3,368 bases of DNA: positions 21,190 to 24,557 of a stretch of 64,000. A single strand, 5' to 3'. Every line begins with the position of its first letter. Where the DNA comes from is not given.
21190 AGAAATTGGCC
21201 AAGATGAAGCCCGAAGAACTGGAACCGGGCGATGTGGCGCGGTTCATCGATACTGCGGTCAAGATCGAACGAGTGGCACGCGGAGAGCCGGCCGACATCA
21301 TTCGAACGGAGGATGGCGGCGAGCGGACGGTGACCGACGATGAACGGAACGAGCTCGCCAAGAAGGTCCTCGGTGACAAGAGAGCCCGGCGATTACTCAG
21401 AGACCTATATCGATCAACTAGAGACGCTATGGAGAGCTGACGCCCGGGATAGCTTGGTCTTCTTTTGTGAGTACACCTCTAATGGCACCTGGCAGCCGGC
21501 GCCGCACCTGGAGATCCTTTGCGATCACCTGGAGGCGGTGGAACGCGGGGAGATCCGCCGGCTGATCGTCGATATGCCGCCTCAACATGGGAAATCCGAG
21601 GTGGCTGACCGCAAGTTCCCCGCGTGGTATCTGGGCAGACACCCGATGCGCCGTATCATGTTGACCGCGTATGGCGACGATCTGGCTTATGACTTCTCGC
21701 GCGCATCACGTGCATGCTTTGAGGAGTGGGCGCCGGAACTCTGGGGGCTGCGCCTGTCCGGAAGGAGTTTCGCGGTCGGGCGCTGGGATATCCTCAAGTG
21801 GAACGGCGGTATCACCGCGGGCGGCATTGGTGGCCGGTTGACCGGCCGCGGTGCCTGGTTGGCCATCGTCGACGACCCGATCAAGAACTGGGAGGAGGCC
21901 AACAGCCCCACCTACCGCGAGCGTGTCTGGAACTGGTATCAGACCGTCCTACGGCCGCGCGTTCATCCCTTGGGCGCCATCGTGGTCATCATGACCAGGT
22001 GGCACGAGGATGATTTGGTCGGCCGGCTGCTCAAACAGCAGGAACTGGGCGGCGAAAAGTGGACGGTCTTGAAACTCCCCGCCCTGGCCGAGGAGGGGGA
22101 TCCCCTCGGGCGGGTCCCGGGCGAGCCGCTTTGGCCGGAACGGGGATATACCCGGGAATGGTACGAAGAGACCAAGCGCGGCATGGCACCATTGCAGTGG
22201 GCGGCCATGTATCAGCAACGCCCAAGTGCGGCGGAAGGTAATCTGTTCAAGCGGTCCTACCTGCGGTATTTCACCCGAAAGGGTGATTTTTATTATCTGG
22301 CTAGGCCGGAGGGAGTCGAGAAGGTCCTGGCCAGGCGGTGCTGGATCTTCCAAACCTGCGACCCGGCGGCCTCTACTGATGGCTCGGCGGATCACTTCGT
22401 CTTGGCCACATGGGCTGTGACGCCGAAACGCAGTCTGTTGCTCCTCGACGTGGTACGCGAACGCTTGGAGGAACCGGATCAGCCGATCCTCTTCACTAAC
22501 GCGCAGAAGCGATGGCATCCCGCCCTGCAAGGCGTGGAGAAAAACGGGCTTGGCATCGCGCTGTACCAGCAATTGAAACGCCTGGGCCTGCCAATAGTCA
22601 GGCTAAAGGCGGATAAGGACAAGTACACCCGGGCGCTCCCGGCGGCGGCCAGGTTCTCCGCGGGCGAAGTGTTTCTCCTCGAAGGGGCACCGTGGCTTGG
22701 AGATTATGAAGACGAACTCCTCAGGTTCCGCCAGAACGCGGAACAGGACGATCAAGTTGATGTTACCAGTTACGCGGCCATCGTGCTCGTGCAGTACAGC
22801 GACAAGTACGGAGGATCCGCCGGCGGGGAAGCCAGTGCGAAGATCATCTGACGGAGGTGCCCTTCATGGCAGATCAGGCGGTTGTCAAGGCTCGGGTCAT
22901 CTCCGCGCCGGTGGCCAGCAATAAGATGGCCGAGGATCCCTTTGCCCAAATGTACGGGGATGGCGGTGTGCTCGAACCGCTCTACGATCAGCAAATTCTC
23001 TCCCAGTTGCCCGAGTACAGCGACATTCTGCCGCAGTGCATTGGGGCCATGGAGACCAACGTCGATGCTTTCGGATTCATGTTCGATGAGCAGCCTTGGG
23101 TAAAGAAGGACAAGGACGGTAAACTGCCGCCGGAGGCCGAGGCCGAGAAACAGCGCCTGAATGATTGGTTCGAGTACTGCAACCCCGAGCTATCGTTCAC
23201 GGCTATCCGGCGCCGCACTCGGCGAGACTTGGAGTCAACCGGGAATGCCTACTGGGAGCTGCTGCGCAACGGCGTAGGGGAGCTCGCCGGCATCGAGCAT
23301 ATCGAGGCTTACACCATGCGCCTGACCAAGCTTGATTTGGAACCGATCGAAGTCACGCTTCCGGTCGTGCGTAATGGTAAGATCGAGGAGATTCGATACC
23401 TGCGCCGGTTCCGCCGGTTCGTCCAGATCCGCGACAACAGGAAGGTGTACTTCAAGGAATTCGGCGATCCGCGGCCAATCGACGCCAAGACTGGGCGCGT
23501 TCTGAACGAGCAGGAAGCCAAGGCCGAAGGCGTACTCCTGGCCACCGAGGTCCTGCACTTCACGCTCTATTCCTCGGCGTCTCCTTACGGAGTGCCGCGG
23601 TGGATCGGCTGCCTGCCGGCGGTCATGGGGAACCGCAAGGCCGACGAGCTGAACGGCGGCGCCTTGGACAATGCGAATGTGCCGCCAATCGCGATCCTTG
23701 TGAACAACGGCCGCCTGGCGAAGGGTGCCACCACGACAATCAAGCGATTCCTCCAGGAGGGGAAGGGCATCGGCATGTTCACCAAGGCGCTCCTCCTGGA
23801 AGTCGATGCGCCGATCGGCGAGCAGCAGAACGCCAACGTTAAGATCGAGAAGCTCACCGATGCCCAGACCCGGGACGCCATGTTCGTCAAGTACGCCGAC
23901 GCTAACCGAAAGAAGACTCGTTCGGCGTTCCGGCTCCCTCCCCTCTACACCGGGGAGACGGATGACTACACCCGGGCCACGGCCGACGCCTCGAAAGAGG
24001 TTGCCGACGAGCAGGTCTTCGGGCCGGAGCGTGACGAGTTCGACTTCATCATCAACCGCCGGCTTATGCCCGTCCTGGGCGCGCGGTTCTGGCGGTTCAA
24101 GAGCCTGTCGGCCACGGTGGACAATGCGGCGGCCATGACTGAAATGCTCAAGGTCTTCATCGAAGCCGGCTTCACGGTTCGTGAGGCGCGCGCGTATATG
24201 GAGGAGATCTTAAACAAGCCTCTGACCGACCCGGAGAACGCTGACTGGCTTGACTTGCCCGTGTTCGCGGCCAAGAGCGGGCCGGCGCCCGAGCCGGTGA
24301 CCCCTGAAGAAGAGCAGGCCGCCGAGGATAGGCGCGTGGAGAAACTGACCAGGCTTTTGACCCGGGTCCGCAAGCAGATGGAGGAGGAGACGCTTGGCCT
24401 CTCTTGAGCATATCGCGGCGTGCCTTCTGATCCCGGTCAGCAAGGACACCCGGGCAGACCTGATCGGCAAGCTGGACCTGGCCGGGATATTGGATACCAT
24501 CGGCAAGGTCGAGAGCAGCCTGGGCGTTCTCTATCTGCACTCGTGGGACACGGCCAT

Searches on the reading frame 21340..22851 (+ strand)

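Call 77: search_protein_families(library=phrogs, proteins=[window:21340-22851:+], max_evalue=0.001)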
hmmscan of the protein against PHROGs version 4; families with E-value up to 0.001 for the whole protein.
window:21340-22851:+ (503 aa): 6 families
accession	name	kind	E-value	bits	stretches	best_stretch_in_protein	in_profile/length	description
phrog_38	-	head and packaging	4e-105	354.1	1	31-487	260-707/760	terminase large subunit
phrog_4758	-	head and packaging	3.9e-58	197.6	1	35-253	16-240/243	terminase large subunit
phrog_5573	-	head and packaging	3e-35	122.8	1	238-478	9-229/250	terminase large subunit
phrog_30251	-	head and packaging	9.3e-24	84.7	1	34-305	16-287/799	terminase large subunit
phrog_12171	-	head and packaging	2e-08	35.3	1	420-482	34-94/110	terminase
phrog_979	-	head and packaging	2.1e-08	34.3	1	292-480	407-596/642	terminase large subunit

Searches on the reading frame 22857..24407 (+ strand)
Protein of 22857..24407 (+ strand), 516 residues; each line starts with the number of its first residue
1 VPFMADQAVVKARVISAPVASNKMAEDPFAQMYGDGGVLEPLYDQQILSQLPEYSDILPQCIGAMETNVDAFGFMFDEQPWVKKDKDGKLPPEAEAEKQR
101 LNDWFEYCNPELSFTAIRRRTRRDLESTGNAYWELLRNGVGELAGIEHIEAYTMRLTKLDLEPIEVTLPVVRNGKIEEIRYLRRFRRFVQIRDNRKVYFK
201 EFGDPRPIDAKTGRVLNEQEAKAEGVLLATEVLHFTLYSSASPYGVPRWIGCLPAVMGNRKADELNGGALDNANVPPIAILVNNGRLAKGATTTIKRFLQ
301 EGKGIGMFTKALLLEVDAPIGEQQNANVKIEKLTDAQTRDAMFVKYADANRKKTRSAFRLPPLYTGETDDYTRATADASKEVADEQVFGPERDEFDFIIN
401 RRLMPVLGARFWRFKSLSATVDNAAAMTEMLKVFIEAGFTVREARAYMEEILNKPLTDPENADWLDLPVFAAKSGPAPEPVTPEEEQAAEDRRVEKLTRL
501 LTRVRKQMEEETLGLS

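Call 77: search_protein_families(library=phrogs, proteins=[window:22857-24407:+], max_evalue=0.001)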
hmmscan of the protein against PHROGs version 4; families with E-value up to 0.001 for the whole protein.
window:22857-24407:+ (516 aa): 3 families
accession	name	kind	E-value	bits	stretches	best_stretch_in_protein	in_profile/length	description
phrog_12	-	head and packaging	8.3e-33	115.3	1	28-451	68-416/646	portal protein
phrog_2662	-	head and packaging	1.6e-11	44.5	1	42-448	55-403/717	portal protein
phrog_68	-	head and packaging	1.4e-07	31.5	1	244-378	173-301/344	portal protein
